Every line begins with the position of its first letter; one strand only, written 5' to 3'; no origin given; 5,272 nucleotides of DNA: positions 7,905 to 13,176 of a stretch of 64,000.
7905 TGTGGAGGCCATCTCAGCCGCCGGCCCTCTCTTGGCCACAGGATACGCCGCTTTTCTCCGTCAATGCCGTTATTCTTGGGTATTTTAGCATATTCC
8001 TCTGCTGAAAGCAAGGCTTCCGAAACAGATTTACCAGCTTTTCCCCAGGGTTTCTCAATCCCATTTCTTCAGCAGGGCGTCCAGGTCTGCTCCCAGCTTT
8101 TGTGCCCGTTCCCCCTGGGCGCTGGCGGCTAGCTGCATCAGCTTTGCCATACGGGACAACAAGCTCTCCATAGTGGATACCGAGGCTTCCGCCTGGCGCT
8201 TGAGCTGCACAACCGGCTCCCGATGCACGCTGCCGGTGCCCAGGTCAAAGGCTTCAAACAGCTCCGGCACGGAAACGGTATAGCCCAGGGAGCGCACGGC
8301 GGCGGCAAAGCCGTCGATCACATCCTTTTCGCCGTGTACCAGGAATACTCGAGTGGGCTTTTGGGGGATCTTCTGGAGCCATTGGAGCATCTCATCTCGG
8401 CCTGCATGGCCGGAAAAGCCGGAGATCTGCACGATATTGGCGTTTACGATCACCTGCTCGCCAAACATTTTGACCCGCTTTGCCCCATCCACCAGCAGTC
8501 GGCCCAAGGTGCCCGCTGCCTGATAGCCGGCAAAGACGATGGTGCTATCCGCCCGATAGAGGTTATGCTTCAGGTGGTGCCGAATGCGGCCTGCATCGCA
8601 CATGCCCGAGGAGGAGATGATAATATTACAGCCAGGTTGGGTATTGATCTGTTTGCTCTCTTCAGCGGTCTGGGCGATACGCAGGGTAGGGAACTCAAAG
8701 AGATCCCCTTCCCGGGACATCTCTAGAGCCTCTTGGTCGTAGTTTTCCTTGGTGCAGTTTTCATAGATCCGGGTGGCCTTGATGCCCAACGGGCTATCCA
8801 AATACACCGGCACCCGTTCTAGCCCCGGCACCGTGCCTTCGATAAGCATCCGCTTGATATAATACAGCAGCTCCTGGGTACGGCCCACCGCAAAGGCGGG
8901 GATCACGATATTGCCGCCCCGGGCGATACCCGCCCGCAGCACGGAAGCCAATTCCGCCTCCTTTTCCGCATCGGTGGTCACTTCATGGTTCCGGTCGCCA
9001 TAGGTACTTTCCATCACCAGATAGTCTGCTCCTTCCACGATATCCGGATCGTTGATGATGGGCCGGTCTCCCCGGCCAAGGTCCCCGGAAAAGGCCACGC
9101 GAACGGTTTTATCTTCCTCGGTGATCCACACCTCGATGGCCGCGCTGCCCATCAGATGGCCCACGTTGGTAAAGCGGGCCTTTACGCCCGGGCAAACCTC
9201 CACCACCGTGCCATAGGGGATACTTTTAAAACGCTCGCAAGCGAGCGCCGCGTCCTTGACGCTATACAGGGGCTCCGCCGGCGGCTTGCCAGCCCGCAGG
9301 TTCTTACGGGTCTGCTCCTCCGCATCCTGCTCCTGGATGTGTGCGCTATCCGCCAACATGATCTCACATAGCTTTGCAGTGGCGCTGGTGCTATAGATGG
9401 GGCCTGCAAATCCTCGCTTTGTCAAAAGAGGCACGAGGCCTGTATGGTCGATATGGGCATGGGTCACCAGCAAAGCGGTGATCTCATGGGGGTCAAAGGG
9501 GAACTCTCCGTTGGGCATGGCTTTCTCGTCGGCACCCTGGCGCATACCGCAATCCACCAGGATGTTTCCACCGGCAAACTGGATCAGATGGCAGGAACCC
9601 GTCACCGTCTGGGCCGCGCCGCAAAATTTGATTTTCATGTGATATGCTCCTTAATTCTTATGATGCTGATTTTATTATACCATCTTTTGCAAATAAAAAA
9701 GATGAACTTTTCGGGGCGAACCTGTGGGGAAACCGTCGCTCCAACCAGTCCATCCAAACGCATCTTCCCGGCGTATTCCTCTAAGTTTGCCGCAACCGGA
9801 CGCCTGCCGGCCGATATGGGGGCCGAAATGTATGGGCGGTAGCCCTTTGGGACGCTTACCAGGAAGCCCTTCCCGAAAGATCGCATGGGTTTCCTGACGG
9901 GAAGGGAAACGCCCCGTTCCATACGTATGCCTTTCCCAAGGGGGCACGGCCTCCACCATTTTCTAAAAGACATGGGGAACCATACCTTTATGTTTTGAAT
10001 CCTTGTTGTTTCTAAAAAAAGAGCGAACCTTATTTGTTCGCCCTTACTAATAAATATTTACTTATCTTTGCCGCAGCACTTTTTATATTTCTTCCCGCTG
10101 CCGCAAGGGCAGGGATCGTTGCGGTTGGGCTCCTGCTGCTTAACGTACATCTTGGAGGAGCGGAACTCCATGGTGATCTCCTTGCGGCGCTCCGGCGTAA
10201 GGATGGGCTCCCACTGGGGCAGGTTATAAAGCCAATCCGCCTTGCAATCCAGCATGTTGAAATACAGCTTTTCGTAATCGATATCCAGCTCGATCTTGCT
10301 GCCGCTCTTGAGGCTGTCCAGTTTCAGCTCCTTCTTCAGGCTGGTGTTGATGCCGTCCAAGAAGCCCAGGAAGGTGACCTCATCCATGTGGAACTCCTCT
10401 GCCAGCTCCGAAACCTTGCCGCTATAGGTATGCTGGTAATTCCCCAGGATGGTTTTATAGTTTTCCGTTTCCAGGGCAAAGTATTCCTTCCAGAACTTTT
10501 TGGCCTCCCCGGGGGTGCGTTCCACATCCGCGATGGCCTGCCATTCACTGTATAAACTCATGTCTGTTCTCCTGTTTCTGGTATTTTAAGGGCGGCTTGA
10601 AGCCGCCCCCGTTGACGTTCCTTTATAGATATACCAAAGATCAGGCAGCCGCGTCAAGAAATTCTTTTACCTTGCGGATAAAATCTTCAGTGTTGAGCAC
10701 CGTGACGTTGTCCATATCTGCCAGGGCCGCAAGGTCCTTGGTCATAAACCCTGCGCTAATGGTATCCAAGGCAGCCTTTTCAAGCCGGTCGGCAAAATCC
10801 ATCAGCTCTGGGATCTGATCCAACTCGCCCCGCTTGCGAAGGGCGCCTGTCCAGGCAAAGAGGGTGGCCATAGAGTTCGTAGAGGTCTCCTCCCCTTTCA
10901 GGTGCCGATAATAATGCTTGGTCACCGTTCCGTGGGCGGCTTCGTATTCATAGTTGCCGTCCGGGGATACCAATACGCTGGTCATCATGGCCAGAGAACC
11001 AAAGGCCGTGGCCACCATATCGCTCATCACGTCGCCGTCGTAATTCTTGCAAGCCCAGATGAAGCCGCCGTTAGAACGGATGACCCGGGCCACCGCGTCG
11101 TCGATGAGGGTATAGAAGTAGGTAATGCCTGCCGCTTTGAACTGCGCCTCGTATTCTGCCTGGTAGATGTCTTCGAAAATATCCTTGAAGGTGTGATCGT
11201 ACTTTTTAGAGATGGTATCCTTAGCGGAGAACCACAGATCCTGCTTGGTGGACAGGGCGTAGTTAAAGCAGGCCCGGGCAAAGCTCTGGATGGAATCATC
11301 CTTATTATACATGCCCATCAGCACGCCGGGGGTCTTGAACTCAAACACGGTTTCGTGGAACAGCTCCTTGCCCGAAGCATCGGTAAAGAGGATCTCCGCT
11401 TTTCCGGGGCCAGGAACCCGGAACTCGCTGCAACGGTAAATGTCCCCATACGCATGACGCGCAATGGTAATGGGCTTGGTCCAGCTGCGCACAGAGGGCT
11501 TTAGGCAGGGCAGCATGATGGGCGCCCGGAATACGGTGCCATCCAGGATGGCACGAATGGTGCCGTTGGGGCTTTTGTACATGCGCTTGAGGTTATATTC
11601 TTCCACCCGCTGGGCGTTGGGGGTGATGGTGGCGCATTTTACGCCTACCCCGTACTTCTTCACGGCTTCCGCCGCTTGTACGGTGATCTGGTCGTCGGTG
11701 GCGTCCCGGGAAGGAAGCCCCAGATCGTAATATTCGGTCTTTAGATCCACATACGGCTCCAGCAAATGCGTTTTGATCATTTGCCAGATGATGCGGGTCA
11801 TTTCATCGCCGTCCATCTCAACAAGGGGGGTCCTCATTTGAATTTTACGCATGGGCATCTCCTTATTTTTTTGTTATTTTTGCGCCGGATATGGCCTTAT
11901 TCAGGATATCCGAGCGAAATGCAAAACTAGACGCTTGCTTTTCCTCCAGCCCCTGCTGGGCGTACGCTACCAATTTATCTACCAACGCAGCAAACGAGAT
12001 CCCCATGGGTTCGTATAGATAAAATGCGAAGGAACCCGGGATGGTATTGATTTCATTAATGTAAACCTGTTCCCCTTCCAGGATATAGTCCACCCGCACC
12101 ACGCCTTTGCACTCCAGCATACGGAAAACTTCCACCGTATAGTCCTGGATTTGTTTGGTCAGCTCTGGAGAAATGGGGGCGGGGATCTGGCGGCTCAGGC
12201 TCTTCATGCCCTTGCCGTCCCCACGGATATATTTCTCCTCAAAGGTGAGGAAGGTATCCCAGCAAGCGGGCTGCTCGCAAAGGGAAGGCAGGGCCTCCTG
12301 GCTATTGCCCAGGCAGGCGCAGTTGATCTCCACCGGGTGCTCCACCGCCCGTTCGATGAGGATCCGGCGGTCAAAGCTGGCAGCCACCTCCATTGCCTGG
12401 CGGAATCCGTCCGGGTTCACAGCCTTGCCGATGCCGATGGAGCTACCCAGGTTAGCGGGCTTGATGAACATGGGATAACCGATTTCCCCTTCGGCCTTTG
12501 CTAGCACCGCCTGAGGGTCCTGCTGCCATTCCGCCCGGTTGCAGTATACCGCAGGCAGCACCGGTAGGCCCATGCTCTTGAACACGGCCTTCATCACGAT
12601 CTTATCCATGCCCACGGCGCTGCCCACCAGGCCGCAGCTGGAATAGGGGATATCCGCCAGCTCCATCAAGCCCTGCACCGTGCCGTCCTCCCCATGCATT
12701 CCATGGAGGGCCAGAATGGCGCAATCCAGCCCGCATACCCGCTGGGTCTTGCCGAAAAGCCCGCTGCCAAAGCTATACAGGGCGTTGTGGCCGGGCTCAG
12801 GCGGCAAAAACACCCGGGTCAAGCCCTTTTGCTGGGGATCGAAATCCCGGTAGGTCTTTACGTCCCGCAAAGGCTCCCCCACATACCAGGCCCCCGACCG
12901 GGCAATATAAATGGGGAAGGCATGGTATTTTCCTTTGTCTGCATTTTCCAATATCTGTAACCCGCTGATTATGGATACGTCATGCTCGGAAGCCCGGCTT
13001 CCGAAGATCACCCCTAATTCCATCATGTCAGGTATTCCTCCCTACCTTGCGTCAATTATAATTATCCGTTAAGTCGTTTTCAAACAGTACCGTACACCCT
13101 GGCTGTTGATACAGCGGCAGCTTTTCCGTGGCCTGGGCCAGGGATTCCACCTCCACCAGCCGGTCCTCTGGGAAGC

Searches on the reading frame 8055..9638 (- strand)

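Call 12: search_protein_families(library=pfam, proteins=[window:8055-9638:-], max_evalue=0.0001)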
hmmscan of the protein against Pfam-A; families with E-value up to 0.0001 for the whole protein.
window:8055-9638:- (527 aa): 5 families
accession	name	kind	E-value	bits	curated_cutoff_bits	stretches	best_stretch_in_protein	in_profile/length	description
PF10996.14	Beta-Casp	-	5.3e-37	127.4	27.7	1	254-381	1-119/120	Beta-Casp domain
PF07521.17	RMMBL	-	3e-17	62.8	21.6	1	396-458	2-63/63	Zn-dependent metallo-hydrolase RNA specificity domain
PF00753.33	Lactamase_B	-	4.9e-14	53.2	22.7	1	13-88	5-79/196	Metallo-beta-lactamase superfamily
PF12706.13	Lactamase_B_2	-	4.8e-12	46.3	27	1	25-237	2-193/200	Beta-lactamase superfamily domain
PF16661.11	Lactamase_B_6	-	4.2e-07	30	27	1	18-169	1-148/193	Metallo-beta-lactamase superfamily domain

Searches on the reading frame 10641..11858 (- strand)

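Call 3: search_protein_families(library=pfam, proteins=[window:10641-11858:-], max_evalue=0.01)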
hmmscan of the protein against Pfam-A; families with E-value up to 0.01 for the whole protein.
window:10641-11858:- (405 aa): 1 family
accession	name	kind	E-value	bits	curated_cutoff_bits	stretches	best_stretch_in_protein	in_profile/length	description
PF00180.25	Iso_dh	-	2.6e-55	188.5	27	1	12-397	6-348/348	Isocitrate/isopropylmalate dehydrogenase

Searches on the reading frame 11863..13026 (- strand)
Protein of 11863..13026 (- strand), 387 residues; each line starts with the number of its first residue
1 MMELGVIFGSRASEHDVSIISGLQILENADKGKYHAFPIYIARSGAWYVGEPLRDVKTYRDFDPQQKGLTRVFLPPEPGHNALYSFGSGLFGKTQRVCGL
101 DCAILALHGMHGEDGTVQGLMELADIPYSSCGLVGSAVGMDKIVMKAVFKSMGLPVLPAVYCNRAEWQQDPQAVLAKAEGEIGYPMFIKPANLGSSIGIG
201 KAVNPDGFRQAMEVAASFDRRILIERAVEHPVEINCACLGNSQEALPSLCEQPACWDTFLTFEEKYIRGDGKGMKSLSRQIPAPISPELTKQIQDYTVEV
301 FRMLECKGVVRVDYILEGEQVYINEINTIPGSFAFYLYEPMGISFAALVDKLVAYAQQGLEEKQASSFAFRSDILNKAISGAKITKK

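Call 3: search_protein_families(library=pfam, proteins=[window:11863-13026:-], max_evalue=0.01)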
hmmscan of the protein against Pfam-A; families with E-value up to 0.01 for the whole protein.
window:11863-13026:- (387 aa): 5 families
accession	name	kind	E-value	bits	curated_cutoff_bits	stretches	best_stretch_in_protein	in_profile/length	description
PF07478.18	Dala_Dala_lig_C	-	1.1e-44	152.9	24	1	149-353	2-203/204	D-ala D-ala ligase C-terminus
PF01820.27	Dala_Dala_lig_N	-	1.2e-26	94.1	34.6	1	4-131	2-121/121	D-ala D-ala ligase N-terminus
PF02786.22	CPSase_L_D2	-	2e-08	34.4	19.8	1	141-328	1-178/211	Carbamoyl-phosphate synthase L chain, ATP binding domain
PF02222.28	ATP-grasp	-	3.5e-08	33.7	27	1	172-327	19-160/179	ATP-grasp domain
PF02655.19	ATP-grasp_3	-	0.0051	17.4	23.2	1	283-328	109-155/160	ATP-grasp domain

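Call 4: search_protein_families(library=ncbifam, proteins=[window:11863-13026:-], max_evalue=0.01)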
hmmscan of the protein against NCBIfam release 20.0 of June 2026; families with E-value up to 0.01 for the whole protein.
window:11863-13026:- (387 aa): 46 families (the best 25 are shown)
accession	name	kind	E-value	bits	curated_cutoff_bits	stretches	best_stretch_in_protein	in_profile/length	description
NF002528.0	PRK01966.1-4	subfamily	1.4e-87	293.9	262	1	2-359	5-361/366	D-alanine--D-alanine ligase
TIGR01205.1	D_ala_D_alaTIGR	subfamily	3.5e-79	266.1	245.65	1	4-356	2-317/318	D-alanine--D-alanine ligase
NF002526.0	PRK01966.1-2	equivalog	3.1e-78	263.2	449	1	3-369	5-360/362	D-alanine--D-alanine ligase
NF000091.3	D_ala_D_ser_VanG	exception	4.2e-65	219.8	495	1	3-355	2-342/344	D-alanine--D-serine ligase VanG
NF002527.0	PRK01966.1-3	equivalog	1.9e-64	218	310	1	1-351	2-319/332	D-alanine--D-alanine ligase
NF002525.0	PRK01966.1-1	equivalog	1e-63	215.6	457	1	3-361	5-355/364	D-alanine--D-alanine ligase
NF002378.0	PRK01372.1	subfamily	2.5e-58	197.2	243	1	99-357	58-302/305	D-alanine--D-alanine ligase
NF000207.3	D_ala_D_ser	equivalog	2.3e-57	194.7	520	1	4-357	3-340/342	D-alanine--D-serine ligase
NF000206.1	D_ala_D_lac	equivalog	3.2e-55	187.5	550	1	2-356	4-340/342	D-alanine--(R)-lactate ligase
NF002529.0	PRK01966.1-5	equivalog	2.1e-52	178.2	472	1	106-364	92-344/348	D-alanine--D-alanine ligase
NF011170.0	PRK14572.1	equivalog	3.8e-49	167.6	489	1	2-332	2-317/351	D-alanyl-alanine synthetase A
NF012215.1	D_ala_D_lac_VanD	exception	4e-49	167.8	700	1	3-355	5-339/343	D-alanine--(R)-lactate ligase VanD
NF011168.0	PRK14570.1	equivalog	1.9e-47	162.4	505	1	4-363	5-353/364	D-alanyl-alanine synthetase A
NF000372.1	D_ala_D_lac_VanI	exception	3.6e-47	161.3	700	1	3-356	5-340/341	D-alanine--(R)-lactate ligase VanI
NF012217.1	D_ala_D_lac_VanA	exception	1.2e-46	159.6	775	1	4-359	6-343/343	D-alanine--(R)-lactate ligase VanA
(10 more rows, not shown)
